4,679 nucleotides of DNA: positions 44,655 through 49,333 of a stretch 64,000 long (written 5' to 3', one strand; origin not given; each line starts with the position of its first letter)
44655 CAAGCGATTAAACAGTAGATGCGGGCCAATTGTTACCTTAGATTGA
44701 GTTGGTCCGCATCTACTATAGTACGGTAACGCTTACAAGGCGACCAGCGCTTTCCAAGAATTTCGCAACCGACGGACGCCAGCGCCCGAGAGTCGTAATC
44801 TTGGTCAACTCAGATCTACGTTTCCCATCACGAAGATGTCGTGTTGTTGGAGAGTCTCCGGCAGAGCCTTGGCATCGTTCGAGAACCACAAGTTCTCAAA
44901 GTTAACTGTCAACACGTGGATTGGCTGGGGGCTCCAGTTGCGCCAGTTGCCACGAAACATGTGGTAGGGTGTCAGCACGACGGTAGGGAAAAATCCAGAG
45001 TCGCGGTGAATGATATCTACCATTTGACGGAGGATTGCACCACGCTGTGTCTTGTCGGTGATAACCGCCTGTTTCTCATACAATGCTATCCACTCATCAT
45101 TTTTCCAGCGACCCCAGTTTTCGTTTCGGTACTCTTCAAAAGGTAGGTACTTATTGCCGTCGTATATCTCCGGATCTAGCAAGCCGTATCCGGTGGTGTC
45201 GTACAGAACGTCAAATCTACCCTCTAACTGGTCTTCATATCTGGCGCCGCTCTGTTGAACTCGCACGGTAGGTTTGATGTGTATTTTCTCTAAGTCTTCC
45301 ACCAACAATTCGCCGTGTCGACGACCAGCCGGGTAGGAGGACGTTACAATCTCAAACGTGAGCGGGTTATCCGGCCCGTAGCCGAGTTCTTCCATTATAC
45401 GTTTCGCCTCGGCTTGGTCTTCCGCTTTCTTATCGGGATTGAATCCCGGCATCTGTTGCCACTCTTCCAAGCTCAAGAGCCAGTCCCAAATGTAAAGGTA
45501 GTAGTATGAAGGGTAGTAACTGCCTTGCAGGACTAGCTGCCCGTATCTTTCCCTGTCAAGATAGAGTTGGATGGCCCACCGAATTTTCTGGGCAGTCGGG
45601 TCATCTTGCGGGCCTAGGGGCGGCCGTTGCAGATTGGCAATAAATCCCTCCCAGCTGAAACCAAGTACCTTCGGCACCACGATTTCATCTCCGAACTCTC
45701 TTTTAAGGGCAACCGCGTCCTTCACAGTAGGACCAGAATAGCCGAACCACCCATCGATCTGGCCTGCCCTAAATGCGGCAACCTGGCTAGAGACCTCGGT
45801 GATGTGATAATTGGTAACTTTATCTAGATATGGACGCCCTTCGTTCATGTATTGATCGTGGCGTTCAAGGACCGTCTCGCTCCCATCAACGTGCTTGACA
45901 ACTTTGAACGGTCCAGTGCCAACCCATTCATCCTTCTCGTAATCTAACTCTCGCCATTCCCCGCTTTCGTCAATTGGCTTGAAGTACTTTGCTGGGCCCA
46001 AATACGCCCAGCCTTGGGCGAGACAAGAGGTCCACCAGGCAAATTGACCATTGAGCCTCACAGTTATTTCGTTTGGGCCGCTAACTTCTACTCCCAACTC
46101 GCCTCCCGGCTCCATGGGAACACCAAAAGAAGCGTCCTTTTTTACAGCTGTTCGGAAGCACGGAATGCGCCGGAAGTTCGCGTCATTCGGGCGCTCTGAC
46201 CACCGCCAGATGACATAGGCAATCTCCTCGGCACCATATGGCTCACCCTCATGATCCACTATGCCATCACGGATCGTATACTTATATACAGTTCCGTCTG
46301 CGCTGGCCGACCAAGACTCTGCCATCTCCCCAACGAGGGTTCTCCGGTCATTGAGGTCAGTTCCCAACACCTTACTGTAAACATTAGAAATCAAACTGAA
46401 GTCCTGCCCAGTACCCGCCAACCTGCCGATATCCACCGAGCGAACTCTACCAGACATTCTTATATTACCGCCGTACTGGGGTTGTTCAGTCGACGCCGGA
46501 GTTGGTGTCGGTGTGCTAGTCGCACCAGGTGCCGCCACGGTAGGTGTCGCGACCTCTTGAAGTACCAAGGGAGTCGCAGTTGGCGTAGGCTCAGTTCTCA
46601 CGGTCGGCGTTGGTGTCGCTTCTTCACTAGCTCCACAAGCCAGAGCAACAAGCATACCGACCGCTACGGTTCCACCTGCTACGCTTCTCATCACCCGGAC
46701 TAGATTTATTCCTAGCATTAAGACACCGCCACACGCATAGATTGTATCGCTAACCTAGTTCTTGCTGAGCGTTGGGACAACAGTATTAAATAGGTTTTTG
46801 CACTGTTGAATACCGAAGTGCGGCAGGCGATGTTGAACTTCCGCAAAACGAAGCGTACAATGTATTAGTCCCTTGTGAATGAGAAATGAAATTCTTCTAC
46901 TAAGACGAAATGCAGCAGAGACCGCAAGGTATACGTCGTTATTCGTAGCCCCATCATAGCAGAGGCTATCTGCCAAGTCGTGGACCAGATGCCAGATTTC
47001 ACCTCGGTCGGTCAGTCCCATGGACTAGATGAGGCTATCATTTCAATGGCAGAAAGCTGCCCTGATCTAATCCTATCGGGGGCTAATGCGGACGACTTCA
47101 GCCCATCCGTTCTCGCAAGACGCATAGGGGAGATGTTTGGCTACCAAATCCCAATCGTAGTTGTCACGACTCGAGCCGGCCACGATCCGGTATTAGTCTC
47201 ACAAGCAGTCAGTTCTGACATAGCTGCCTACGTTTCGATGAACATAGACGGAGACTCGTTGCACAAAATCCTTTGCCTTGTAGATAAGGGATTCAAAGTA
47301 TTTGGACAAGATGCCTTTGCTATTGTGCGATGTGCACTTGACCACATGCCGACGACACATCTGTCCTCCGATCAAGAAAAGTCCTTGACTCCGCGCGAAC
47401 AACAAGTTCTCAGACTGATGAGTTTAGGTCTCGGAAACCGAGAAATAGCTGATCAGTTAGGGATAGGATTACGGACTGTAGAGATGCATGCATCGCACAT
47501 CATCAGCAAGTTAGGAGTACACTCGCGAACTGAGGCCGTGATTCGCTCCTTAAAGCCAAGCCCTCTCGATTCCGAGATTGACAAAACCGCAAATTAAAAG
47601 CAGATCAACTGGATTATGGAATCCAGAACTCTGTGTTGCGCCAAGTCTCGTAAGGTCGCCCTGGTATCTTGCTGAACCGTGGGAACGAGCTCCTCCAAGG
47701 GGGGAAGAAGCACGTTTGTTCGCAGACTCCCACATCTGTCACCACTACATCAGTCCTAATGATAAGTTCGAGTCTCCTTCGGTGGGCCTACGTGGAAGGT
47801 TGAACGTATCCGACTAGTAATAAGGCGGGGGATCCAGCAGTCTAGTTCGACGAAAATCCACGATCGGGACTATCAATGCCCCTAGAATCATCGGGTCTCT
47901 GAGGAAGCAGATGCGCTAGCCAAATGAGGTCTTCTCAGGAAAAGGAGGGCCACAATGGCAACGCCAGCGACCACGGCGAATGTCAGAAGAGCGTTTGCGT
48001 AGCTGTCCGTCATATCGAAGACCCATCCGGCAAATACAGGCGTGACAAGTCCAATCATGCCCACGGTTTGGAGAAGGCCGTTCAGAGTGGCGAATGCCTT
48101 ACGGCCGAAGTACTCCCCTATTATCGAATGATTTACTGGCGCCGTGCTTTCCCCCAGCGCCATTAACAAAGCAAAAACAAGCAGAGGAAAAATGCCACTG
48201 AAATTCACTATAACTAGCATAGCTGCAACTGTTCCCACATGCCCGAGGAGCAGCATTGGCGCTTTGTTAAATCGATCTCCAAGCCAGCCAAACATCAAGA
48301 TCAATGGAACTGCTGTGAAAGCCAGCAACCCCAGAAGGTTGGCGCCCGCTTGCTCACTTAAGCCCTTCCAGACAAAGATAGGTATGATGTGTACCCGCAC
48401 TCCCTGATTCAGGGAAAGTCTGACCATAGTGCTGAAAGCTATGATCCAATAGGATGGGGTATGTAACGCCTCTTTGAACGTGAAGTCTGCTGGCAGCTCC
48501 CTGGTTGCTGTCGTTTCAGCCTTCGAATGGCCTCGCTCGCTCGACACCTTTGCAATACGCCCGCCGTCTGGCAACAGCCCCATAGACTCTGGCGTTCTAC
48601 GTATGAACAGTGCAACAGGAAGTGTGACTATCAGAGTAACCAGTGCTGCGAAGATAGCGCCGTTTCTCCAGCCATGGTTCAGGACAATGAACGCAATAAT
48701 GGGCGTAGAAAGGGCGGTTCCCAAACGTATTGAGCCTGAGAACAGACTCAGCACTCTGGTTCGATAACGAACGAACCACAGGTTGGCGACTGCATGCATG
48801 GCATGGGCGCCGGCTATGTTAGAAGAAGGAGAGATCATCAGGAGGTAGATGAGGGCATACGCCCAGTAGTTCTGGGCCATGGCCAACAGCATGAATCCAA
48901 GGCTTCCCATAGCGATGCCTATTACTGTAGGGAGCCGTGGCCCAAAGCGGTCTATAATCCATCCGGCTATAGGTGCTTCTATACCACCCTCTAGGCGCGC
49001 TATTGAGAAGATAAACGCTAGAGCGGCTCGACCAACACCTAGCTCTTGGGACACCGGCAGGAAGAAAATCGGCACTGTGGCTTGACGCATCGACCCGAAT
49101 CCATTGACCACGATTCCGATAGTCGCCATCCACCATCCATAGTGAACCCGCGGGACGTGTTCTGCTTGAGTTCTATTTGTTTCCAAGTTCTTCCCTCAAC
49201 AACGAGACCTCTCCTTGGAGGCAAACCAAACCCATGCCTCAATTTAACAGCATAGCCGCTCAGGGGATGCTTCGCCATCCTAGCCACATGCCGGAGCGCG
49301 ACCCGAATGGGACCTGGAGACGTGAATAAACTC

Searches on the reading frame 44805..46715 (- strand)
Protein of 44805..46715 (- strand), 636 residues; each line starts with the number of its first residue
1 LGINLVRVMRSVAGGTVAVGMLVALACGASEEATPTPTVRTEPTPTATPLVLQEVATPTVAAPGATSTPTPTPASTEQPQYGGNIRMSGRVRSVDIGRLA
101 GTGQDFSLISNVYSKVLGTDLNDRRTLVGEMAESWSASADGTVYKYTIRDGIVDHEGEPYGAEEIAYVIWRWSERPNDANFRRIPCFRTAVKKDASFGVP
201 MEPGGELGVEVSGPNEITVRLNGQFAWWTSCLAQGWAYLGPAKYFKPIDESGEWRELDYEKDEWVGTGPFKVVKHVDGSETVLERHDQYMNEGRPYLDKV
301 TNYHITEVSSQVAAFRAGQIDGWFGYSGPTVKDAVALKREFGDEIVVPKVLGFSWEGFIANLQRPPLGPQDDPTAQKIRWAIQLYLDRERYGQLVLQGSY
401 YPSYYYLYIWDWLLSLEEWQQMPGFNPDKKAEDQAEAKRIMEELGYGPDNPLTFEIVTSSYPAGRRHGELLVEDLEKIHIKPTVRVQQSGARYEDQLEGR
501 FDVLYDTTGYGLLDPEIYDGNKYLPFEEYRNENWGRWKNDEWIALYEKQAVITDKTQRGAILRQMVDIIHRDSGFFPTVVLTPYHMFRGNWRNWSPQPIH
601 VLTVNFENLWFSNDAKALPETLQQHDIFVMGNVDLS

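Call 95: search_protein_families(library=pfam, max_evalue=0.001, proteins=[window:44805-46715:-])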
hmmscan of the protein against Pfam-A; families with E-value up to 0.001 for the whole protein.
window:44805-46715:- (636 aa): 1 family
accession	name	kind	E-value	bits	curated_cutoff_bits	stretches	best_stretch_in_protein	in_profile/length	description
PF00496.27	SBP_bac_5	-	2e-48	165.9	32.4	1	127-516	2-354/368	Bacterial extracellular solute-binding proteins, family 5 Middle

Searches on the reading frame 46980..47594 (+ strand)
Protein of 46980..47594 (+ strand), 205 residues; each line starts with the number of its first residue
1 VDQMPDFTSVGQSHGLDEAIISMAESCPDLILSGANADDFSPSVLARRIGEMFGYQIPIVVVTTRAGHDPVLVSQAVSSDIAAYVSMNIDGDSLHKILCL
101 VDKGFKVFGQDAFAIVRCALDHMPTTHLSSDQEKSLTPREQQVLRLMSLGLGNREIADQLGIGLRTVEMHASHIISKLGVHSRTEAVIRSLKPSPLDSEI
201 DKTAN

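Call 95: search_protein_families(library=pfam, max_evalue=0.001, proteins=[window:46980-47594:+])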
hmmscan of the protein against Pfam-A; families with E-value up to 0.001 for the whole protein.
window:46980-47594:+ (205 aa): 3 families
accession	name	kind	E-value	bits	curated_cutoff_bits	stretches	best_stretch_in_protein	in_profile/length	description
PF00196.25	GerE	-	1.1e-19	70.2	23.5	1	134-188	1-55/57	Bacterial regulatory proteins, luxR family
PF08281.18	Sigma70_r4_2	-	7.2e-06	26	25.7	1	135-176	10-52/54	Sigma-70, region 4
PF04545.22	Sigma70_r4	-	0.00063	19.6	24.1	0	135-178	4-48/50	Sigma-70, region 4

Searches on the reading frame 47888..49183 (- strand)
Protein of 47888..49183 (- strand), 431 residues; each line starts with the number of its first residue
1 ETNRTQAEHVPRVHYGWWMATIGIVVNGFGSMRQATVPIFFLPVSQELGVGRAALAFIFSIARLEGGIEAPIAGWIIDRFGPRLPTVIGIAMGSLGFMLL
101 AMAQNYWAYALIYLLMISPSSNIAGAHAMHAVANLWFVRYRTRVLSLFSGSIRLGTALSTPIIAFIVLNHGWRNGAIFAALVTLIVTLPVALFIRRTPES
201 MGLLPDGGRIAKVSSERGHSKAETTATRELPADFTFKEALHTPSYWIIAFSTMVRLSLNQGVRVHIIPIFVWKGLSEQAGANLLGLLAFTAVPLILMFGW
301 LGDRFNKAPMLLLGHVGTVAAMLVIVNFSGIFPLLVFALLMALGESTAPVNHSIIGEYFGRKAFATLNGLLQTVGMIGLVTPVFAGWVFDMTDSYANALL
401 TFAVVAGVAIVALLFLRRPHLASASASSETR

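Call 95: search_protein_families(library=pfam, max_evalue=0.001, proteins=[window:47888-49183:-])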
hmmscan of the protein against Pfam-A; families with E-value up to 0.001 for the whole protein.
window:47888-49183:- (431 aa): 1 family
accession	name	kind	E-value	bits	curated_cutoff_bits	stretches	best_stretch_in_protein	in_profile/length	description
PF07690.21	MFS_1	-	2e-34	119.5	33.4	2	32-253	11-214/347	Major Facilitator Superfamily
